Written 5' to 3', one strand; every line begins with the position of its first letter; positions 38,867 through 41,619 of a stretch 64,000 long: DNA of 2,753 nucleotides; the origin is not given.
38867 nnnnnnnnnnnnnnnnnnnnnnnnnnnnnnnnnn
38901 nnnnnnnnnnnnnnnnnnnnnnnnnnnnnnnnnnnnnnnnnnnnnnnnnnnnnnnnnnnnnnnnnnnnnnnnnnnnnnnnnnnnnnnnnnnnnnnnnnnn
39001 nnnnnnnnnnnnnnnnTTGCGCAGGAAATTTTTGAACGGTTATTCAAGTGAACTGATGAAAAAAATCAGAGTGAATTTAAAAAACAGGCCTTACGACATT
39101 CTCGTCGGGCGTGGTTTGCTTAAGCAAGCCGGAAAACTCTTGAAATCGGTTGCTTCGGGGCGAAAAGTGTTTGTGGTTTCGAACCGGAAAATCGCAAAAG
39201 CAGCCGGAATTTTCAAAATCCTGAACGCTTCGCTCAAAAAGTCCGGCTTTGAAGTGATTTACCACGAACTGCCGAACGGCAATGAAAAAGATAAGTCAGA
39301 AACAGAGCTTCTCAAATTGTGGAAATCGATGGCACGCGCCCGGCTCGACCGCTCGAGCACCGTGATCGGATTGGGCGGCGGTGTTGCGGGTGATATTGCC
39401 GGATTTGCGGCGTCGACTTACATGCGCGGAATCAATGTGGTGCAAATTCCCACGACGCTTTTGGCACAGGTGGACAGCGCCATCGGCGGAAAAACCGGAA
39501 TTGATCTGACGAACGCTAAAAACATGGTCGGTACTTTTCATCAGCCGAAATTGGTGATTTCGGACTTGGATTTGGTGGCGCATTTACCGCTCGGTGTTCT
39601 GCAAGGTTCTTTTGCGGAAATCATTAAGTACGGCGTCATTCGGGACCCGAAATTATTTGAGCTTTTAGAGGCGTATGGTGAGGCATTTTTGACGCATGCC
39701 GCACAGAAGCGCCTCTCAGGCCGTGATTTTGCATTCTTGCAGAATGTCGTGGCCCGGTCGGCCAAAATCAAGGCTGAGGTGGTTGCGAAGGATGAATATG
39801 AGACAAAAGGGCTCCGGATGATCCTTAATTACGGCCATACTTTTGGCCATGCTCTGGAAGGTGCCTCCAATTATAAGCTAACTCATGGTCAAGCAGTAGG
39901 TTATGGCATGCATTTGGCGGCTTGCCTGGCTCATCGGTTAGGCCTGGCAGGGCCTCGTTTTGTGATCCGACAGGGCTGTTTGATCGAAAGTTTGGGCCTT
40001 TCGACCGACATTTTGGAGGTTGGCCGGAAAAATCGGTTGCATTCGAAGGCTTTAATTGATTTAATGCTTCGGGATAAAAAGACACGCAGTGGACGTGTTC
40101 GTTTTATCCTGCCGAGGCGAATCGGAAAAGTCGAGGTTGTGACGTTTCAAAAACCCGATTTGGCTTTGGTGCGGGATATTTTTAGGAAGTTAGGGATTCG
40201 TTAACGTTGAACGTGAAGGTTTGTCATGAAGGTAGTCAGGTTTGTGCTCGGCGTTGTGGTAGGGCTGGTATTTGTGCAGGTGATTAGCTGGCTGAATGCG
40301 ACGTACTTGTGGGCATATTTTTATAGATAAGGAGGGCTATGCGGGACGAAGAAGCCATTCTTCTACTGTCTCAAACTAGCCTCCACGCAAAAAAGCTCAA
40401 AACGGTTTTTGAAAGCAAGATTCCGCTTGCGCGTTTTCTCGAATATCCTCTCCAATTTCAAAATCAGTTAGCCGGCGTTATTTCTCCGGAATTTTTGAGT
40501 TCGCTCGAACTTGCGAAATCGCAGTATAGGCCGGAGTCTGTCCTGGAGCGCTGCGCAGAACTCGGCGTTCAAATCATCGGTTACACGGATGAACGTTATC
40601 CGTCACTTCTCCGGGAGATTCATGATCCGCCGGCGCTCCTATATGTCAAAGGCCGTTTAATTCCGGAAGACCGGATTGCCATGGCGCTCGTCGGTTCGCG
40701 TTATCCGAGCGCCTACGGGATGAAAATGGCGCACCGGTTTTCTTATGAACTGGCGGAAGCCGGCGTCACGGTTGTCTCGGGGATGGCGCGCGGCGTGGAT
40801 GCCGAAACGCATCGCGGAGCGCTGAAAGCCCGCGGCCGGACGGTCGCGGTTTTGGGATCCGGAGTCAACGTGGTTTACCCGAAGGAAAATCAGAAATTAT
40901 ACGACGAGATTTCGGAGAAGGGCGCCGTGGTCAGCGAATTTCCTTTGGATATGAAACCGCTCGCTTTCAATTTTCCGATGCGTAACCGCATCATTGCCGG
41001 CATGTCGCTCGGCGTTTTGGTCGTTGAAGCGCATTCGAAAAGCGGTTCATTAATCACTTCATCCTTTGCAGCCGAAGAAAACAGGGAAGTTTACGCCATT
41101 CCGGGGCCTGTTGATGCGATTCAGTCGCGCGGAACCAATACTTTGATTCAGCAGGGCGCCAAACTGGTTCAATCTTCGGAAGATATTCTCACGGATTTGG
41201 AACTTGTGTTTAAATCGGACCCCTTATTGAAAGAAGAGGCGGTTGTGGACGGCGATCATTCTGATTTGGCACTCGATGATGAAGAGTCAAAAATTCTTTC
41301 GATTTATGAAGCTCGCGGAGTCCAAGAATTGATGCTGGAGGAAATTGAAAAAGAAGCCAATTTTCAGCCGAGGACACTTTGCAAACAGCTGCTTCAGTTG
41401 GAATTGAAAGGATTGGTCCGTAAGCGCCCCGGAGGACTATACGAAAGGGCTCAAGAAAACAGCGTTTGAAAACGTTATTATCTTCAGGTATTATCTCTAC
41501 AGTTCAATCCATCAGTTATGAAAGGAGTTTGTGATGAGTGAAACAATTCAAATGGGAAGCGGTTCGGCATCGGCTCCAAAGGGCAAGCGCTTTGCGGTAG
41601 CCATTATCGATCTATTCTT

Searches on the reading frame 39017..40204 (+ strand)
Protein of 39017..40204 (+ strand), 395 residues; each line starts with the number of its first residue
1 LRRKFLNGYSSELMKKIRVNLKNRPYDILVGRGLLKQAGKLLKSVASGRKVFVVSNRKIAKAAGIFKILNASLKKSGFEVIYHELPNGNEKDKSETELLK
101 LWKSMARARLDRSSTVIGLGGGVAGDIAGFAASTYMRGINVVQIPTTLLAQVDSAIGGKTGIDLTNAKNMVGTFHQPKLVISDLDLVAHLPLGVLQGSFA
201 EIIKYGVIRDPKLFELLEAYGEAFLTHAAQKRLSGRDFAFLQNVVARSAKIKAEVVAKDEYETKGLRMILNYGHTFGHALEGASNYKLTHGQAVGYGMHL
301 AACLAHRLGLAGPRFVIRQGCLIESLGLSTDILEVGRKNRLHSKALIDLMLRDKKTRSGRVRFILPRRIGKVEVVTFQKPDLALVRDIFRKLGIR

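Call 52: search_protein_families(library=pfam, proteins=[window:39017-40204:+], max_evalue=0.00001)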
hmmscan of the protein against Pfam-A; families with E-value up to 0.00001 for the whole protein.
window:39017-40204:+ (395 aa): 4 families
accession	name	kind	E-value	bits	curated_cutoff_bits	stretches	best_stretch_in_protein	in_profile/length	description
PF01761.26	DHQ_synthase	-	5.2e-42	142.6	24.2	1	88-191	6-109/115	3-dehydroquinate synthase N-terminal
PF24621.2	DHQS_C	-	2.1e-37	128.7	27.6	1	199-356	2-144/144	3-dehydroquinate synthase C-terminal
PF00465.25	Fe-ADH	-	3.7e-11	43.3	31.3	1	25-148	1-131/168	Iron-containing alcohol dehydrogenase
PF13685.12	Fe-ADH_2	-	5.2e-08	33.5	28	1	30-148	2-108/149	Iron-containing alcohol dehydrogenase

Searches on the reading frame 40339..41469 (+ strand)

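Call 52: search_protein_families(library=pfam, proteins=[window:40339-41469:+], max_evalue=0.00001)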
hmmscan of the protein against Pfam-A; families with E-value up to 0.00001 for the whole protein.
window:40339-41469:+ (376 aa): 1 family
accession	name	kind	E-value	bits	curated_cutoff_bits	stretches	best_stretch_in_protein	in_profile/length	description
PF02481.21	DNA_processg_A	-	4.6e-77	258.4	29.6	1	72-278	2-211/212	DNA recombination-mediator protein A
